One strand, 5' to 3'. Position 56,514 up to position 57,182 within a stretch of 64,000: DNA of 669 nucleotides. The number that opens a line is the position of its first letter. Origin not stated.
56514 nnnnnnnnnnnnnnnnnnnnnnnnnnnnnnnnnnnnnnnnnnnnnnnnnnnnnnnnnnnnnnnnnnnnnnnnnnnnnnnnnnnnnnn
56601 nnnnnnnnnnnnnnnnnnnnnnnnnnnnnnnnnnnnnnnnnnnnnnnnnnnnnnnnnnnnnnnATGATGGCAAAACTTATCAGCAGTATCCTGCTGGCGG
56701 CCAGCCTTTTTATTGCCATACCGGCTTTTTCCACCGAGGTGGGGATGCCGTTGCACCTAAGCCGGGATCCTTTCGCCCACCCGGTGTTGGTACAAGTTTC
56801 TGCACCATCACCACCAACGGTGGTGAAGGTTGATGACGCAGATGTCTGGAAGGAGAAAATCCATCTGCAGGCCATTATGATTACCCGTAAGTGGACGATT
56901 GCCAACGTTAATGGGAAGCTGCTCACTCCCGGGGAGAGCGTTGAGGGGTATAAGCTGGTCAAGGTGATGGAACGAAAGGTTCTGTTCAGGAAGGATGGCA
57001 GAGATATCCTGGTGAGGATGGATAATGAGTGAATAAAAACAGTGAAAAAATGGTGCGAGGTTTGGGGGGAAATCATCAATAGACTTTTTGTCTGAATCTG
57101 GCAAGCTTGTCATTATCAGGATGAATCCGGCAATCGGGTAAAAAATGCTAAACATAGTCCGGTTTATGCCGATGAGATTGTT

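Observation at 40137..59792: Candidate new system: a glycan-engaging type IV filament machine with built-in signalling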

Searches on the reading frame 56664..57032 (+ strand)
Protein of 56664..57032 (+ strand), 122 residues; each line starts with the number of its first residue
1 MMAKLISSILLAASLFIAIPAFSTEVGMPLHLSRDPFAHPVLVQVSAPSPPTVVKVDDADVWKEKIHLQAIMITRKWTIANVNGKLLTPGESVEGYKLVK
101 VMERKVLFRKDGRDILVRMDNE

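Call 4: search_protein_families(library=pfam, proteins=[window:56664-57032:+], max_evalue=0.01)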
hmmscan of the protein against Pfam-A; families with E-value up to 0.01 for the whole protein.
window:56664-57032:+ (122 aa): 2 families
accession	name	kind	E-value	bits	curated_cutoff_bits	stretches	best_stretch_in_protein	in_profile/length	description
PF23862.1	CdsD_C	-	0.004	17.6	27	1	82-113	20-51/56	CdsD C-terminal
PF16537.11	T2SSB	-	0.0059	16.7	28.4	1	80-115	20-56/60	Type II secretion system protein B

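Call 5: search_protein_families(library=ncbifam, proteins=[window:56664-57032:+], max_evalue=0.01)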
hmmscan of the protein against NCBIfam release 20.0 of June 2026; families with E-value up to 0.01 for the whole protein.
window:56664-57032:+ (122 aa): 2 families
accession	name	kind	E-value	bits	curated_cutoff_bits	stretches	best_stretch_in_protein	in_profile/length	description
TIGR01713.1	typeII_sec_gspC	equivalog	0.0029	17.2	101.6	1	56-121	73-146/259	type II secretion system protein GspC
NF038218.1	IcmG_DotF_IVB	equivalog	0.0046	16.7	200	1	48-103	189-245/266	type IVB secretion system protein IcmG/DotF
